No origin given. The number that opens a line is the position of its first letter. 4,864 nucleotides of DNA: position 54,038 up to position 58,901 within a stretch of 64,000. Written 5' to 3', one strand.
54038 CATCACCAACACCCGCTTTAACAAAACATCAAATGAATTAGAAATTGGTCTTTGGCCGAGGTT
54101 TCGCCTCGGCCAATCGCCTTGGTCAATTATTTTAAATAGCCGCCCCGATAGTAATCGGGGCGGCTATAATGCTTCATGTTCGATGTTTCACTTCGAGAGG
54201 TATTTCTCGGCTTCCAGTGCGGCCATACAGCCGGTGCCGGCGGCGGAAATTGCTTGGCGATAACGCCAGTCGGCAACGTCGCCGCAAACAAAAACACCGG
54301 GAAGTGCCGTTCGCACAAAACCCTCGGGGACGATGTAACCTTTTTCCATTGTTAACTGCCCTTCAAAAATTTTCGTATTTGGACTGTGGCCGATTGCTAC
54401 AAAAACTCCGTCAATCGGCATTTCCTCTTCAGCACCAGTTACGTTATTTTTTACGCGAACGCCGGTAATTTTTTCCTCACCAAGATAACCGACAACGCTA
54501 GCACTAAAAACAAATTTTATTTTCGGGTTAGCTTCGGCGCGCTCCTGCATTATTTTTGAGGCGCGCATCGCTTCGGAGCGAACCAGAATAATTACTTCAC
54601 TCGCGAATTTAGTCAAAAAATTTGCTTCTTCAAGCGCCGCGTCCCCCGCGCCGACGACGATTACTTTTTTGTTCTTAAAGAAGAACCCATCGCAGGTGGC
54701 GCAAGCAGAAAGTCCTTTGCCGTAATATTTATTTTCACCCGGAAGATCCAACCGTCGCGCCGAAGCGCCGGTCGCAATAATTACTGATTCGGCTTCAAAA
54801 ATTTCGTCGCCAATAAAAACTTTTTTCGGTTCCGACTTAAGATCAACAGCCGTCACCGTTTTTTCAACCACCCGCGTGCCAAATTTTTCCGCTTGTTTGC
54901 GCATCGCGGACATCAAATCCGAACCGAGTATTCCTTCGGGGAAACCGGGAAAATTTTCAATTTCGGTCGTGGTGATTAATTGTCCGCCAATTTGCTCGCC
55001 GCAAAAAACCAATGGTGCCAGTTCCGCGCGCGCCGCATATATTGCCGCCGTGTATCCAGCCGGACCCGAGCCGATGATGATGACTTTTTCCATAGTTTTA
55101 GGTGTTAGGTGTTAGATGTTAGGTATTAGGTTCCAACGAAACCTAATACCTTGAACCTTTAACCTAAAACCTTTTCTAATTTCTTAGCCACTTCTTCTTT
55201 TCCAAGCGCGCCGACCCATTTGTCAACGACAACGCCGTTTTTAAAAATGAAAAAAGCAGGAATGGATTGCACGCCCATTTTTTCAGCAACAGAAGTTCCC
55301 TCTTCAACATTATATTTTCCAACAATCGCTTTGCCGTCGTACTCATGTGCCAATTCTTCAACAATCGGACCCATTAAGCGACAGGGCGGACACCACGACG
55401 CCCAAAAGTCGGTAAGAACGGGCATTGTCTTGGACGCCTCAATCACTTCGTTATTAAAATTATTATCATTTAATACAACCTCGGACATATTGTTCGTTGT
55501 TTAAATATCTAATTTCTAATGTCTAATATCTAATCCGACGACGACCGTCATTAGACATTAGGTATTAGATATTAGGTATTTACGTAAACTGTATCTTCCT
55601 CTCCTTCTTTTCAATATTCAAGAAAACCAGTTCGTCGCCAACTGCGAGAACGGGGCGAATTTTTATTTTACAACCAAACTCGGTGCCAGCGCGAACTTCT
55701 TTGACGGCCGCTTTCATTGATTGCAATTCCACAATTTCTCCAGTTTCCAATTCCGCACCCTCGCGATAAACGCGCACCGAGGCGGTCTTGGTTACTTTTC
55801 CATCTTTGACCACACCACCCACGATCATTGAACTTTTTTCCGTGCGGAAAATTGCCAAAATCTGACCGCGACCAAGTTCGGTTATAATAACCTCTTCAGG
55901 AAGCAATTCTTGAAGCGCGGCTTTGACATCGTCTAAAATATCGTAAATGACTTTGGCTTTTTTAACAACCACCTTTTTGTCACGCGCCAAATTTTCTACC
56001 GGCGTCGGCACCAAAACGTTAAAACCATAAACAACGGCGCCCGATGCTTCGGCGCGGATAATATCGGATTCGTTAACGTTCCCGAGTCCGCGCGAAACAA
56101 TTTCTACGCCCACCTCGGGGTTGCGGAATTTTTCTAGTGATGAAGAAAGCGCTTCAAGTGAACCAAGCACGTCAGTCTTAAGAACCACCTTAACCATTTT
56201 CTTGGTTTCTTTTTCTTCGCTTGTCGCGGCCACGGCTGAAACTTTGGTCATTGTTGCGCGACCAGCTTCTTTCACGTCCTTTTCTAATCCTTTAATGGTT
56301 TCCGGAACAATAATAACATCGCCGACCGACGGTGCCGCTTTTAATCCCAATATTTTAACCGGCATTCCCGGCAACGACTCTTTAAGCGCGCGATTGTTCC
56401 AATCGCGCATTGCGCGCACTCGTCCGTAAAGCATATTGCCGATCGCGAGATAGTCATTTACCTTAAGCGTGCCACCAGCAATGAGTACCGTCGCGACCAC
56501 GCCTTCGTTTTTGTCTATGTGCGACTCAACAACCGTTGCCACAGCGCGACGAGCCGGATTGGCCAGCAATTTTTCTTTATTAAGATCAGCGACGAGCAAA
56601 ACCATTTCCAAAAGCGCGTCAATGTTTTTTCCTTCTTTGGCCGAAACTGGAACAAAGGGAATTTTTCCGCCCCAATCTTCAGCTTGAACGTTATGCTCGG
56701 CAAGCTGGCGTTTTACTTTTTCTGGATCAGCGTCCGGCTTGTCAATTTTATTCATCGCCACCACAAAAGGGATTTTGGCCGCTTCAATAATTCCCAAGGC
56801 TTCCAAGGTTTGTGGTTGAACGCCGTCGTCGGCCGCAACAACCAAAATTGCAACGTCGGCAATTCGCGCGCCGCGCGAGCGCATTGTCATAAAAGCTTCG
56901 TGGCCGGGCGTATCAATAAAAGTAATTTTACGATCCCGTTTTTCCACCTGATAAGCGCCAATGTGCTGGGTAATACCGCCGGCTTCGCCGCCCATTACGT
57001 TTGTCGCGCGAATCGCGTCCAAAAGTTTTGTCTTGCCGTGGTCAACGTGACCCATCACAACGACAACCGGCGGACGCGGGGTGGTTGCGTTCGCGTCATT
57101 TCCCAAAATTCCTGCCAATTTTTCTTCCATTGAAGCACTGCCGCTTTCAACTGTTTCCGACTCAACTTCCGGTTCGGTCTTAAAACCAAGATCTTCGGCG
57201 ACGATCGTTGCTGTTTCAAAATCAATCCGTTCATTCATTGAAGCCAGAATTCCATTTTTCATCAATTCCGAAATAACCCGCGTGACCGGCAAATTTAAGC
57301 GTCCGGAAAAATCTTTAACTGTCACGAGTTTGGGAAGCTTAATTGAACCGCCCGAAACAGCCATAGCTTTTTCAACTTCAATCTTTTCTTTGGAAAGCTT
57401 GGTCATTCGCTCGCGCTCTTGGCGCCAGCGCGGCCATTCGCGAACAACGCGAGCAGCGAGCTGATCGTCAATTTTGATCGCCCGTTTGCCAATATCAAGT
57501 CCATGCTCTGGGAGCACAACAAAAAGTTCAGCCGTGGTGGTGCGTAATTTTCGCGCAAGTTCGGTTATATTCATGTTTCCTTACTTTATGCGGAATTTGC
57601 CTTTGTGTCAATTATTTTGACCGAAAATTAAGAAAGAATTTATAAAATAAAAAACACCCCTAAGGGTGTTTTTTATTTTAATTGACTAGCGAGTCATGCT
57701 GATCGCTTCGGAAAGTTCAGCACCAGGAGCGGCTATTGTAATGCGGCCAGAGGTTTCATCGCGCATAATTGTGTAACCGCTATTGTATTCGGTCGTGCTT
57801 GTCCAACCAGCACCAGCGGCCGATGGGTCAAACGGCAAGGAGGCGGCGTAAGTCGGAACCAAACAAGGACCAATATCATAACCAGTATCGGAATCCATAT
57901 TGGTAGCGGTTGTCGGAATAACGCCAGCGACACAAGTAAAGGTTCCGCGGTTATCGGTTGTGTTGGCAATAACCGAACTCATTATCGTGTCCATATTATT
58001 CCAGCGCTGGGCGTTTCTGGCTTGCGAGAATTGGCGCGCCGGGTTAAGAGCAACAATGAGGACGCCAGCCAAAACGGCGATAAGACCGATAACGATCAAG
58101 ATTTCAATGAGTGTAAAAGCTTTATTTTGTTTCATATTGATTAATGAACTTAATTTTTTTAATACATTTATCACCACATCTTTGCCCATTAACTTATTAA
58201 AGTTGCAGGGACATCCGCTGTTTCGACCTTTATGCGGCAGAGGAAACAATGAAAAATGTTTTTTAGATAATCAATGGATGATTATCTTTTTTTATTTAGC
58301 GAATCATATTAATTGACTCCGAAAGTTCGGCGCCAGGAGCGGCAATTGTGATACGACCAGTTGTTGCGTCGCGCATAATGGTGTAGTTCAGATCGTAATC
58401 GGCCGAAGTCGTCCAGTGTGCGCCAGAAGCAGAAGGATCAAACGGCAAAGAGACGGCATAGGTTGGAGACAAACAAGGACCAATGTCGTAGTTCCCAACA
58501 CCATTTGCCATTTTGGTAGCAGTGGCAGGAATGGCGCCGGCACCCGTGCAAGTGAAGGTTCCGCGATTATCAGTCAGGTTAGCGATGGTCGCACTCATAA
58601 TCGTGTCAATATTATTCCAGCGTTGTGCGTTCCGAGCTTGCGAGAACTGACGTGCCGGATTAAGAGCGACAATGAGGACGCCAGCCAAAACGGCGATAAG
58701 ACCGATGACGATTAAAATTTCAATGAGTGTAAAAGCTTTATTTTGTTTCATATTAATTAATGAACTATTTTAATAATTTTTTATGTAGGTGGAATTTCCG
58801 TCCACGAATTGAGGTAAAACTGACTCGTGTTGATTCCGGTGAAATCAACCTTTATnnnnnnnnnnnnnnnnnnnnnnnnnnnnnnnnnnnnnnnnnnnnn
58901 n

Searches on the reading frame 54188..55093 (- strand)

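Call 30: search_protein_families(library=pfam, proteins=[window:54188-55093:-], max_evalue=0.001)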
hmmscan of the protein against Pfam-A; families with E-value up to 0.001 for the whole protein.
window:54188-55093:- (301 aa): 9 families
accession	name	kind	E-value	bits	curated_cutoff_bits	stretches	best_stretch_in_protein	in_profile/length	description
PF07992.20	Pyr_redox_2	-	1.2e-51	176.4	26.1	1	3-288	2-291/291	Pyridine nucleotide-disulphide oxidoreductase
PF13738.12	Pyr_redox_3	-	2.2e-16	60.4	30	1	64-271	87-305/305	Pyridine nucleotide-disulphide oxidoreductase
PF00070.33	Pyr_redox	-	8.2e-14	52.3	22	1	143-215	1-80/82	Pyridine nucleotide-disulphide oxidoreductase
PF01266.30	DAO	-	9.8e-08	32.3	27.9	0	59-115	150-209/353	FAD dependent oxidoreductase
PF03486.20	HI0933_like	-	2.1e-06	27.8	50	0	3-30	2-29/244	HI0933-like protein Rossmann domain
PF13241.12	NAD_binding_7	-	0.0004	21.4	22.1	0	139-182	5-49/104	Putative NAD(P)-binding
PF12831.13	FAD_oxidored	-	0.00045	20.1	27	0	4-38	2-37/416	FAD dependent oxidoreductase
PF00890.30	FAD_binding_2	-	0.0005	19.8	20.4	0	4-29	2-27/414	FAD binding domain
PF01946.23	Thi4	-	0.00058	19.6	26.2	0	3-26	19-43/235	Thi4 family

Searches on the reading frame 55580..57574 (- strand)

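Call 30: search_protein_families(library=pfam, proteins=[window:55580-57574:-], max_evalue=0.001)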
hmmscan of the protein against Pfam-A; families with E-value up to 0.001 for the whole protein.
window:55580-57574:- (664 aa): 10 families
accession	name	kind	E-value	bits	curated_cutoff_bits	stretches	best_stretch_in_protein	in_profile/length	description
PF00009.33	GTP_EFTU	-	4.8e-42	144.1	26.5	1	171-326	6-183/188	Elongation factor Tu GTP binding domain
PF11987.13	IF-2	-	3.4e-30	104.8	27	1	442-551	9-117/117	Translation-initiation factor 2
PF22042.2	EF-G_D2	-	1.1e-19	70.7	27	1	344-422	2-82/84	Elongation factor G domain 2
PF01926.29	MMR_HSR1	-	6.3e-12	46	21.9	1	171-276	2-113/113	50S ribosome-binding GTPase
PF04760.21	IF2_N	-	8.3e-12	45.1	25.3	1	84-132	4-53/53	Translation initiation factor IF-2, N-terminal region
PF00071.28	Ras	-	1.7e-07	31.4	21.6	1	171-325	2-156/162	Ras family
PF03144.31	GTP_EFTU_D2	-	5e-06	27.3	30.3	0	584-642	3-63/73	Elongation factor Tu domain 2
PF02421.24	FeoB_N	-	6.6e-06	26.2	27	1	171-324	3-155/156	Ferrous iron transport protein B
PF03193.22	RsgA_GTPase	-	0.00022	21.5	30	0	239-324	23-103/174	RsgA GTPase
PF03029.23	ATP_bind_1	-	0.00047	20.5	27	0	209-335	85-220/240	Conserved hypothetical ATP binding protein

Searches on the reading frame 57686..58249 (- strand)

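Call 31: search_protein_families(library=pfam, proteins=[window:57686-58249:-], max_evalue=0.001)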
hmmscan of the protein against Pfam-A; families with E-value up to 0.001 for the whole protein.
window:57686-58249:- (187 aa): 1 family
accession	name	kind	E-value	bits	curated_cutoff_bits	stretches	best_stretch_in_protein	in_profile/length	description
PF07963.17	N_methyl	-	1.5e-06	28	21.2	1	39-64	1-26/27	Prokaryotic N-terminal methylation motif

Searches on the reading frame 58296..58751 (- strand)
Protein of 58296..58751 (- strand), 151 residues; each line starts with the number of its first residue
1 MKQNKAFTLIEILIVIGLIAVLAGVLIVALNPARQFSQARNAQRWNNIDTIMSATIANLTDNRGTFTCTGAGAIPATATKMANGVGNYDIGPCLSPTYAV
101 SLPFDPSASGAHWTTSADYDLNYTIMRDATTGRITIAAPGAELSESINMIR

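Call 31: search_protein_families(library=pfam, proteins=[window:58296-58751:-], max_evalue=0.001)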
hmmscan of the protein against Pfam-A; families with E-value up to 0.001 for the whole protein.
window:58296-58751:- (151 aa): 1 family
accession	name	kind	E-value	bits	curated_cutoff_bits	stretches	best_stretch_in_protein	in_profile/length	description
PF07963.17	N_methyl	-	1.3e-06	28.2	21.2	1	1-26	1-26/27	Prokaryotic N-terminal methylation motif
